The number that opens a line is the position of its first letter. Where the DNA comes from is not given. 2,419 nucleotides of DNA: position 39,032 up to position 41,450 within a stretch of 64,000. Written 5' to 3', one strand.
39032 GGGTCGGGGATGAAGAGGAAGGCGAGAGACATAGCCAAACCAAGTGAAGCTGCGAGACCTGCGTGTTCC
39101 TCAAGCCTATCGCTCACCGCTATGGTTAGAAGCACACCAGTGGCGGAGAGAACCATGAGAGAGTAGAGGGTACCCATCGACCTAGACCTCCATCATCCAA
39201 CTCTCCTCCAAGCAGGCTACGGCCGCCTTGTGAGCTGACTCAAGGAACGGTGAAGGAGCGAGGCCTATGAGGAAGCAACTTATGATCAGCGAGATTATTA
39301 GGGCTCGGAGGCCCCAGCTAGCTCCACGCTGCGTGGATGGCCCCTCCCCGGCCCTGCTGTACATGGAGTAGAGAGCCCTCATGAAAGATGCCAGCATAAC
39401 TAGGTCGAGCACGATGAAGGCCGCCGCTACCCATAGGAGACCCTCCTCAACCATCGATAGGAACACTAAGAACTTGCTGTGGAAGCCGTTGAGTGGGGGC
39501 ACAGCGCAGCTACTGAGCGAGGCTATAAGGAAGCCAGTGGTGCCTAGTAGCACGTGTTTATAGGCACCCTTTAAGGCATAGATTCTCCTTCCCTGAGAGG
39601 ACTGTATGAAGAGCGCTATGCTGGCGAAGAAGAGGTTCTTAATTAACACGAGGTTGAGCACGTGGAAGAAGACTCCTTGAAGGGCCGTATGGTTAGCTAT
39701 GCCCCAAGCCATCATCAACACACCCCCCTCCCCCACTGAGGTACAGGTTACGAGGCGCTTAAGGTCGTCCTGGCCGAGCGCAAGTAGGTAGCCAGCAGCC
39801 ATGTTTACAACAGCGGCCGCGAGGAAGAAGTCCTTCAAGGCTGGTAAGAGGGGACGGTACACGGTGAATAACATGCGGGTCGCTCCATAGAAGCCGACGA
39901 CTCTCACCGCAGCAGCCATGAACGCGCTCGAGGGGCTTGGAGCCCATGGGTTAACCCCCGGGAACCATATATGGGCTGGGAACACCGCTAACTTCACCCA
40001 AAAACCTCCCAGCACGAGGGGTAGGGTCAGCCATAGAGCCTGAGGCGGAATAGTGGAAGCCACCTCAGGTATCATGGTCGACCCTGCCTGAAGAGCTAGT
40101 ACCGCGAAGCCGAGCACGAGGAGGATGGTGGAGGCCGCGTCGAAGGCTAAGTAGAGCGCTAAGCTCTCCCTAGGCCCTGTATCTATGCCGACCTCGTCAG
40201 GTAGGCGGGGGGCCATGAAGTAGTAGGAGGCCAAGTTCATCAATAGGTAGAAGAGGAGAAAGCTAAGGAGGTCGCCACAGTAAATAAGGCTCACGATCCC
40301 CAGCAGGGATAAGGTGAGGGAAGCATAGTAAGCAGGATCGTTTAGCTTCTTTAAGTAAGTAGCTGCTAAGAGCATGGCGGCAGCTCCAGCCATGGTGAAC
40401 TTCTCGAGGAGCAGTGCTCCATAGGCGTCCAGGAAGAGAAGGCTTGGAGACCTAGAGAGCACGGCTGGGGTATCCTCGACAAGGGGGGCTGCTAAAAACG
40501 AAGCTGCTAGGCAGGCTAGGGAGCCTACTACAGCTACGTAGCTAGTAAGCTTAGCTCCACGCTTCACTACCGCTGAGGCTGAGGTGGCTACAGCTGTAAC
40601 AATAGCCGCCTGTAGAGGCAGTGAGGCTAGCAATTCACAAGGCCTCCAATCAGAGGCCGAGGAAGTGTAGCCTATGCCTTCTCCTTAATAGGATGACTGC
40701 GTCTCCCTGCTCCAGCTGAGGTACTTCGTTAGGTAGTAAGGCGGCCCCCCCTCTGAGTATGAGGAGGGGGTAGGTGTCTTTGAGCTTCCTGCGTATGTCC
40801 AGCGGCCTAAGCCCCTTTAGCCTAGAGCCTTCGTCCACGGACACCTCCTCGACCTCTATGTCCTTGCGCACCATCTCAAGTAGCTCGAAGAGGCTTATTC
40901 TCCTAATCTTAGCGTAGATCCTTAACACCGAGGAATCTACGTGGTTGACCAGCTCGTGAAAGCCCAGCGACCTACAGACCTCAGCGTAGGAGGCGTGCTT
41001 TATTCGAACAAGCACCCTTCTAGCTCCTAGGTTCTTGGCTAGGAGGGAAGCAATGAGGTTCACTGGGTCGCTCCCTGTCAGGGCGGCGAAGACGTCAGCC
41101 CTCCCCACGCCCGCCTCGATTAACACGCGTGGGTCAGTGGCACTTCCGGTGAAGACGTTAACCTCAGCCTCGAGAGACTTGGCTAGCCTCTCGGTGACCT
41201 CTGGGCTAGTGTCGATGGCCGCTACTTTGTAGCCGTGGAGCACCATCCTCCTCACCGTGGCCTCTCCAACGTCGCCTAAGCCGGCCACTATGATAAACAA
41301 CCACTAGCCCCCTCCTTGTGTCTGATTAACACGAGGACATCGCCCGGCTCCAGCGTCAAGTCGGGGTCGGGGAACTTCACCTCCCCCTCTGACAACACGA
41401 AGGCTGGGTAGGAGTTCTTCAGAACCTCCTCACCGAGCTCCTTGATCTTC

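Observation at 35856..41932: Minimal three-subunit complex-I/Mrp antiporter-like module co-operonic with two RCK (TrkA) proteins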

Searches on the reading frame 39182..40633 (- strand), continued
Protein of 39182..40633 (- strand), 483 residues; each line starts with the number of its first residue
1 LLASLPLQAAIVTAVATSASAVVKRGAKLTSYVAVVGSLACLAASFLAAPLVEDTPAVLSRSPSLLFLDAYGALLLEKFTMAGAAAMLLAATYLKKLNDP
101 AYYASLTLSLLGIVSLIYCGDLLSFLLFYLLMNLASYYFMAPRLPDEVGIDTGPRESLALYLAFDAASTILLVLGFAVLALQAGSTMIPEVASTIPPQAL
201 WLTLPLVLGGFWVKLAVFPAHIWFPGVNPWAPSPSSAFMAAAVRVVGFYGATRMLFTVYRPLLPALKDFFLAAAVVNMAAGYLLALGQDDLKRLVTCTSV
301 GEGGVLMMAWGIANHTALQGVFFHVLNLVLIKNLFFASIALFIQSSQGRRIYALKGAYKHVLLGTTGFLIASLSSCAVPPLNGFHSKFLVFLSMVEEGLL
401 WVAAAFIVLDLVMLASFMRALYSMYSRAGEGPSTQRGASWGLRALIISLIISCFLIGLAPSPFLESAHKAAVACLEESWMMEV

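Call 79: search_protein_families(library=pfam, proteins=[P0246, P0247, P0255, P0263, P0266, P0267, P0277, P0278], max_evalue=0.001)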
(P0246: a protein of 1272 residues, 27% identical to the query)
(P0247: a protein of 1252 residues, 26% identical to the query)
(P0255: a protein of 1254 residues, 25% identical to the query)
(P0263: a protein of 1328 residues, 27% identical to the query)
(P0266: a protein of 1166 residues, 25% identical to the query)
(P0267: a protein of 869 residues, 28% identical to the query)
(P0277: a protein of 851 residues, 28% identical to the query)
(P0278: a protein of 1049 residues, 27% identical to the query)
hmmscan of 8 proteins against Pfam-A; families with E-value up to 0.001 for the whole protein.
P0246 (1272 aa): 2 families
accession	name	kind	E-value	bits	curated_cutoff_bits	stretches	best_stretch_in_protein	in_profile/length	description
PF00361.26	Proton_antipo_M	-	3.3e-121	404.5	21.5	3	334-634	1-293/294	NADH:quinone oxidoreductase/Mrp antiporter, TM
PF00662.26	Proton_antipo_N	-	9e-20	70.8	24.5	2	282-318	15-51/51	NADH-Ubiquinone oxidoreductase (complex I), chain 5 N-terminus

P0247 (1252 aa): 3 families
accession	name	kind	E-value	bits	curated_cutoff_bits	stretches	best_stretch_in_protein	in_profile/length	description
PF00361.26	Proton_antipo_M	-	5.4e-125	416.9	21.5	3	329-627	1-293/294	NADH:quinone oxidoreductase/Mrp antiporter, TM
PF00662.26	Proton_antipo_N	-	1.7e-09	37.8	24.5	1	285-313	23-51/51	NADH-Ubiquinone oxidoreductase (complex I), chain 5 N-terminus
PF10125.14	NADHdeh_related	-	7.1e-05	22.8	27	1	324-427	82-181/218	NADH dehydrogenase I, subunit N related protein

P0255 (1254 aa): 2 families
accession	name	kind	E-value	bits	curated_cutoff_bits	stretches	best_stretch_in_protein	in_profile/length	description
PF00361.26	Proton_antipo_M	-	4.6e-106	354.8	21.5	3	334-620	7-291/294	NADH:quinone oxidoreductase/Mrp antiporter, TM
PF00662.26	Proton_antipo_N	-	7.8e-08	32.5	24.5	0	748-779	19-50/51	NADH-Ubiquinone oxidoreductase (complex I), chain 5 N-terminus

P0263 (1328 aa): 2 families
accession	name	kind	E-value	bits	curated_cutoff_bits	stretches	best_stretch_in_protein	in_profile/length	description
PF00361.26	Proton_antipo_M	-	1.3e-94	317.1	21.5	2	370-657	11-292/294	NADH:quinone oxidoreductase/Mrp antiporter, TM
PF00662.26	Proton_antipo_N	-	3.8e-15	56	24.5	1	782-824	8-50/51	NADH-Ubiquinone oxidoreductase (complex I), chain 5 N-terminus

P0266 (1166 aa): 2 families
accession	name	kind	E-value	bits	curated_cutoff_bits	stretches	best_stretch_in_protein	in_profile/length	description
PF00361.26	Proton_antipo_M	-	3.7e-81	273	21.5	2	263-539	4-292/294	NADH:quinone oxidoreductase/Mrp antiporter, TM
PF00662.26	Proton_antipo_N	-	1.1e-05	25.6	24.5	0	665-695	21-51/51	NADH-Ubiquinone oxidoreductase (complex I), chain 5 N-terminus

P0267 (869 aa): 1 family
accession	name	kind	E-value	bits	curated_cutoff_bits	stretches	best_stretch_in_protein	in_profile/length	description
PF00361.26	Proton_antipo_M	-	2.3e-128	428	21.5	3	248-541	1-291/294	NADH:quinone oxidoreductase/Mrp antiporter, TM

P0277 (851 aa): 2 families
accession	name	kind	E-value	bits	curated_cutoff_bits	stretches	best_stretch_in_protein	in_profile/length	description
PF00361.26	Proton_antipo_M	-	5.8e-89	298.6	21.5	2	125-402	1-281/294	NADH:quinone oxidoreductase/Mrp antiporter, TM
PF00662.26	Proton_antipo_N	-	1.3e-05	25.5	24.5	1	65-106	7-48/51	NADH-Ubiquinone oxidoreductase (complex I), chain 5 N-terminus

P0278 (1049 aa): 3 families
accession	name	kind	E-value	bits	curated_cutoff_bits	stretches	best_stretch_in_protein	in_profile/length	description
PF00361.26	Proton_antipo_M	-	3.7e-88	296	21.5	2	136-416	2-286/294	NADH:quinone oxidoreductase/Mrp antiporter, TM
PF10125.14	NADHdeh_related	-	1.3e-08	35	27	1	120-232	73-181/218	NADH dehydrogenase I, subunit N related protein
PF00662.26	Proton_antipo_N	-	5e-05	23.6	24.5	1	80-119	11-51/51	NADH-Ubiquinone oxidoreductase (complex I), chain 5 N-terminus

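Call 80: find_encoding_contigs(protein=P0246, flank=8000, max_places=2)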
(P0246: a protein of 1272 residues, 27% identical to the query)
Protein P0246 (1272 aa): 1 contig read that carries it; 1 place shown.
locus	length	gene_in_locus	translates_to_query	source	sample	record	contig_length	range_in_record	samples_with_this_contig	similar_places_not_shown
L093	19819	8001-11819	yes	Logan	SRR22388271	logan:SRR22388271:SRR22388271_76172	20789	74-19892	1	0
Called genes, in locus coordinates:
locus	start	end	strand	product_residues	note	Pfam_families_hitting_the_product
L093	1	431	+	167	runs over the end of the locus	?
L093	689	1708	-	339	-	PF13280:WYL, PF25583:WCX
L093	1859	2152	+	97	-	-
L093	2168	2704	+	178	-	-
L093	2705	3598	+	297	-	-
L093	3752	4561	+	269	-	-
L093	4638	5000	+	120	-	-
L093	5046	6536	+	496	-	PF11074:DUF2779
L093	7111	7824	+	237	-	PF00027:cNMP_binding, PF13545:HTH_Crp_2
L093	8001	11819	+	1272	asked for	PF00361:Proton_antipo_M, PF00662:Proton_antipo_N, PF00361:Proton_antipo_M, PF00662:Proton_antipo_N, PF00361:Proton_antipo_M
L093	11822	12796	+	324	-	PF00146:NADHdh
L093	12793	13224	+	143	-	PF01058:Oxidored_q6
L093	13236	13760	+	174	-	PF00037:Fer4 (faint), PF12838:Fer4_7 (weak), PF13187:Fer4_9 (weak)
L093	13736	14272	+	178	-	PF00329:Complex1_30kDa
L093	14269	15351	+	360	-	PF00374:NiFeSe_Hases, PF00346:Complex1_49kDa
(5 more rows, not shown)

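Call 81: predict_structure(alignment_id=A5)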
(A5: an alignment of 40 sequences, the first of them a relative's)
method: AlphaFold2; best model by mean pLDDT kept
length: 483 residues; sequences in the alignment: 40
mean_pLDDT: 93.8   pTM: 0.93
mean pLDDT of the five models: 93.8, 93.7, 92.0, 91.9, 91.5
residues with pLDDT >= 90: 403; 70-90: 74; 50-70: 6; < 50: 0
segments of 3 or more residues with pLDDT < 50: none
pLDDT, mean of each block of 10 residues (from residue 1): 94 97 88 98 97 87 84 96 98 92 97 97 97 94 86 85 95 98 95 95 97 93 89 96 95 96 97 98 96 96 96 97 96 98 89 90 97 97 97 98 98 97 87 78 97 97 96 86 62
secondary structure, 60 per line:
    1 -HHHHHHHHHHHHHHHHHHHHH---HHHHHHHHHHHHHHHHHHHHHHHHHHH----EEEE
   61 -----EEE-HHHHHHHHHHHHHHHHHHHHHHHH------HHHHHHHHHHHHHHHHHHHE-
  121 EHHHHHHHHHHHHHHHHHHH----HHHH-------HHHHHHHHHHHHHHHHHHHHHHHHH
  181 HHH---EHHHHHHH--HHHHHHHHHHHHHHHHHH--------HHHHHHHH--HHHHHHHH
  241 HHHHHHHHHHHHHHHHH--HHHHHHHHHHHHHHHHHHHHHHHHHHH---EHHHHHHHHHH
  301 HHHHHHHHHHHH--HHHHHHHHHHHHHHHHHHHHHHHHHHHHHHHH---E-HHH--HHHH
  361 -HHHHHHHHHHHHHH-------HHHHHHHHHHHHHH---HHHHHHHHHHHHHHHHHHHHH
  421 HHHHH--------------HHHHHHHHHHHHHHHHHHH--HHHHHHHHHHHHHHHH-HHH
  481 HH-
elements in order: H2-22 H26-52 E57-60 E66-68 H70-93 H100-118 H122-140 H145-148 H156-183 H188-194 H197-214 H223-230 H233-257 H260-286 H291-312 H315-346 H357-360 H362-375 H383-396 H400-425 H440-458 H461-476 H478-482

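Call 83: fold_search(model_id=the predicted structure, library=pdb)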
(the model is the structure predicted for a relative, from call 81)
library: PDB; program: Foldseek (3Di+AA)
matches with E <= 10: 836; with E <= 0.001: 197
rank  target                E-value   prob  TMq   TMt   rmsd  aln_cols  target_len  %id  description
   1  9a6h_B                9.1e-24  1.00  0.92  0.90   2.3       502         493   20  Integrative model of MRPA-MRPD by crosslinking MS and deep learning (released 2024-09-18)
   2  9q8i_N                3.9e-22  1.00  0.87  0.87   2.8       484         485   21  Cryo-EM structure of E. coli complex I variant V96P/N142M (NuoE) (released 2025-11-05)
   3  7z7s_N                7.1e-22  1.00  0.86  0.88   2.8       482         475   21  Complex I from E. coli, LMNG-purified, under Turnover at pH 6, Closed state (released 2022-09-21)
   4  6khj_B                2.1e-21  1.00  0.89  0.88   2.8       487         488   22  Supercomplex for electron transfer (released 2020-02-12)
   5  6z16_D                2.2e-21  1.00  0.90  0.89   2.5       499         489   19  Structure of the Mrp antiporter complex (released 2020-08-12)
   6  9g83_N                7.6e-21  1.00  0.85  0.86   3.4       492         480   21  Respiratory supercomplex CI1-CIII2-CIV2-(cbb3)1 from alphaproteobacterium (released 2026-02-04)
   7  7p63_N                7.6e-21  1.00  0.85  0.86   2.9       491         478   21  Complex I from E. coli, DDM/LMNG-purified, under Turnover at pH 6, Closed state (released 2022-09-21)
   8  8e9i_N                9.4e-21  1.00  0.89  0.83   3.2       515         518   20  Mycobacterial respiratory complex I, semi-inserted quinone (released 2022-10-12)
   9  7z80_N                1.1e-20  1.00  0.85  0.88   3.2       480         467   21  Complex I from E. coli, DDM/LMNG-purified, under Turnover at pH 8, Closed state (released 2022-09-21)
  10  7qru_D                1.3e-20  1.00  0.90  0.89   2.5       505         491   20  Structure of Bacillus pseudofirmus Mrp antiporter complex, monomer (released 2022-11-09)
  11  6khi_B                1.3e-20  1.00  0.89  0.88   2.8       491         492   22  Supercomplex for cylic electron transport in cyanobacteria (released 2020-02-12)
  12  7p61_N                1.6e-20  1.00  0.85  0.85   3.1       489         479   22  Complex I from E. coli, DDM-purified, with NADH, Resting state (released 2022-09-21)
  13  6nbq_B                2.5e-20  1.00  0.89  0.89   2.8       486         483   22  T.elongatus NDH (data-set 1) (released 2019-02-27)
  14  7z7r_N                2.5e-20  1.00  0.85  0.87   2.8       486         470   22  Complex I from E. coli, LMNG-purified, Apo, Open-ready state (released 2022-09-21)
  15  6cfw_H                2.6e-20  1.00  0.88  0.84   3.5       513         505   23  cryoEM structure of a respiratory membrane-bound hydrogenase (released 2018-05-23)
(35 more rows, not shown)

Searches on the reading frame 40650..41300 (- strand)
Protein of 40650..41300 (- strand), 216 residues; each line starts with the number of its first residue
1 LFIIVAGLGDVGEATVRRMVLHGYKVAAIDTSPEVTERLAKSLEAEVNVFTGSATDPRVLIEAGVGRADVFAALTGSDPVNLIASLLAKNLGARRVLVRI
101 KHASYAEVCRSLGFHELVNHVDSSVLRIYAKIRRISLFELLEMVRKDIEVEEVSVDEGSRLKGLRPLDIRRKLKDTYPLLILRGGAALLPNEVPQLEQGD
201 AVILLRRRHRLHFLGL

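Call 3: search_protein_families(library=pfam, proteins=[window:40650-41300:-], max_evalue=0.01)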
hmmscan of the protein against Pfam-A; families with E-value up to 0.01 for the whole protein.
window:40650-41300:- (216 aa): 6 families
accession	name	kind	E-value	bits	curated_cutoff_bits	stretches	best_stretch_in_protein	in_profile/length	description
PF02254.24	TrkA_N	-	1.8e-24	86.7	23.8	1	3-119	1-115/116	TrkA-N domain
PF00107.32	ADH_zinc_N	-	0.00015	22.2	31.8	0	79-123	1-42/129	Zinc-binding dehydrogenase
PF21799.2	MurD-like_N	-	0.0012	19.5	27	1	3-56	3-54/88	Mur ligase MurD-like, N-terminal domain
PF03446.21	NAD_binding_2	-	0.0023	18.4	21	1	4-50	3-43/161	NAD binding domain of 6-phosphogluconate dehydrogenase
PF03807.23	F420_oxidored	-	0.0039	18.2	21.6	1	5-49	5-50/94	NADP oxidoreductase coenzyme F420-dependent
PF00106.31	adh_short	-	0.0051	16.7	26.6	1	3-52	4-56/195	short chain dehydrogenase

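Call 4: search_protein_families(library=ncbifam, proteins=[window:40650-41300:-], max_evalue=0.01)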
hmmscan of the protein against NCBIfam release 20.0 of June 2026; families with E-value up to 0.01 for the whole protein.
window:40650-41300:- (216 aa): 24 families
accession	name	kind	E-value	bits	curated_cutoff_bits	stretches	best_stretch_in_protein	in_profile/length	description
NF007039.0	PRK09496.3-2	equivalog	4.6e-32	111.4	293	1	1-210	1-212/446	Trk system potassium transporter TrkA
NF007043.0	PRK09496.3-6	equivalog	4.6e-25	88.3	384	1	1-117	1-113/445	Trk system potassium transporter TrkA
NF007031.0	PRK09496.1-2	equivalog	6.4e-25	88.1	289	1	3-211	236-444/458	Trk system potassium transporter TrkA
NF007032.0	PRK09496.1-4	equivalog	1.1e-23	84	309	1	3-209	234-440/457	Trk system potassium transporter TrkA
NF007033.0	PRK09496.1-5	equivalog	1.2e-22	80.6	338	1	1-204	1-206/449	Trk system potassium transporter TrkA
NF007041.0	PRK09496.3-4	equivalog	5.6e-21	74.8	386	1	3-205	230-430/450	Trk system potassium transporter TrkA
NF007030.0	PRK09496.1-1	equivalog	7.8e-19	67.6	371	1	3-205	235-437/458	Trk system potassium transporter TrkA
NF007038.0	PRK09496.2-6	equivalog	3.2e-17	62.4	374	1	3-205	231-431/445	Trk system potassium transporter TrkA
NF007034.0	PRK09496.2-1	subfamily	3.3e-17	62.5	344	1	3-205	230-432/445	Trk system potassium transporter TrkA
NF007037.0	PRK09496.2-4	equivalog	2.4e-14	53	445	1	1-106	1-104/454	Trk system potassium transporter TrkA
NF007040.0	PRK09496.3-3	equivalog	1.2e-13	50.5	455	1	3-206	6-214/462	Trk system potassium transporter TrkA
NF007036.0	PRK09496.2-3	subfamily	2e-13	49.9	407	1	6-205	236-434/448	Trk system potassium transporter TrkA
NF007042.0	PRK09496.3-5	equivalog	2.4e-13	49.6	467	1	1-175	1-179/466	Trk system potassium transporter TrkA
NF007035.0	PRK09496.2-2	equivalog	2.1e-12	46.6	521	1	1-109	1-107/455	Trk system potassium transporter TrkA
NF002924.0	PRK03562.1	equivalog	1.5e-05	23.7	752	1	3-117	405-517/623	glutathione-regulated potassium-efflux system protein KefC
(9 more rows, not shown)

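Call 38: find_homologous_proteins(query=window:40650-41300:-, max_evalue=1e-10)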
Query window:40650-41300:- (216 aa): 5 proteins with E <= 1e-10 among 1503 candidates.
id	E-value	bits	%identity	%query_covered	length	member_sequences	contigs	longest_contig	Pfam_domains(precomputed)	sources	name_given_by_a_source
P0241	4.3e-128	443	100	98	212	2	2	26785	PF02254.25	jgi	-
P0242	2.0e-99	350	87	88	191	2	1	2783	PF02080.27,PF02254.25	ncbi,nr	ncbi:MAG: hypothetical protein DRJ69_06640 [Thermoprotei archaeon]|nr:MAG: hypothetical protein DRJ6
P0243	1.0e-91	324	73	93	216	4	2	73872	PF02254.25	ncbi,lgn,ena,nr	ncbi:MAG: hypothetical protein DRJ97_04325 [Thermoprotei archaeon]|nr:MAG: hypothetical protein DRJ9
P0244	3.1e-89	316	71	99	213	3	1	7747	PF02254.25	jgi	-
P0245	2.7e-13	68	31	95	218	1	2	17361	PF02080.27,PF02254.25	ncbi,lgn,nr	ncbi:MAG: TrkA family potassium uptake protein [Candidatus Nanohaloarchaea archaeon]|nr:TrkA family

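Call 47: search_solved_structures(query=window:40650-41300:-, max_evalue=0.00001, show_alignments=1)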
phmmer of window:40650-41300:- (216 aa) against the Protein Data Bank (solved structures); distinct sequences matched with E-value up to 0.00001: 6.
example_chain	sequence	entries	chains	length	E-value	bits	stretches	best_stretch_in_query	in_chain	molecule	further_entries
4g65_A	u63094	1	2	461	1.2e-24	90.8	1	3-205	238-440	Trk system potassium uptake protein trkA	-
4j9u_E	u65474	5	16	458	2e-24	90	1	3-205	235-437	Potassium uptake protein TrkA | Potassium transporter peripheral membrane component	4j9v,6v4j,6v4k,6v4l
1lss_A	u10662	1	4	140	2e-16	63.9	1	1-118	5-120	Trk system potassium uptake protein trkA homolog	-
3l4b_C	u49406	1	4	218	1.4e-12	51.4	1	4-204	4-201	TrkA K+ Channel protein TM1088B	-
5but_A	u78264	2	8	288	7.2e-08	36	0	5-120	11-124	Ktr system potassium uptake protein A,Ktr system potassium uptake protein A | Ktr system potassium uptake protein A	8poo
6i8v_A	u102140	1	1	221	9.5e-07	32.3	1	5-203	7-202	Ktr system potassium uptake protein C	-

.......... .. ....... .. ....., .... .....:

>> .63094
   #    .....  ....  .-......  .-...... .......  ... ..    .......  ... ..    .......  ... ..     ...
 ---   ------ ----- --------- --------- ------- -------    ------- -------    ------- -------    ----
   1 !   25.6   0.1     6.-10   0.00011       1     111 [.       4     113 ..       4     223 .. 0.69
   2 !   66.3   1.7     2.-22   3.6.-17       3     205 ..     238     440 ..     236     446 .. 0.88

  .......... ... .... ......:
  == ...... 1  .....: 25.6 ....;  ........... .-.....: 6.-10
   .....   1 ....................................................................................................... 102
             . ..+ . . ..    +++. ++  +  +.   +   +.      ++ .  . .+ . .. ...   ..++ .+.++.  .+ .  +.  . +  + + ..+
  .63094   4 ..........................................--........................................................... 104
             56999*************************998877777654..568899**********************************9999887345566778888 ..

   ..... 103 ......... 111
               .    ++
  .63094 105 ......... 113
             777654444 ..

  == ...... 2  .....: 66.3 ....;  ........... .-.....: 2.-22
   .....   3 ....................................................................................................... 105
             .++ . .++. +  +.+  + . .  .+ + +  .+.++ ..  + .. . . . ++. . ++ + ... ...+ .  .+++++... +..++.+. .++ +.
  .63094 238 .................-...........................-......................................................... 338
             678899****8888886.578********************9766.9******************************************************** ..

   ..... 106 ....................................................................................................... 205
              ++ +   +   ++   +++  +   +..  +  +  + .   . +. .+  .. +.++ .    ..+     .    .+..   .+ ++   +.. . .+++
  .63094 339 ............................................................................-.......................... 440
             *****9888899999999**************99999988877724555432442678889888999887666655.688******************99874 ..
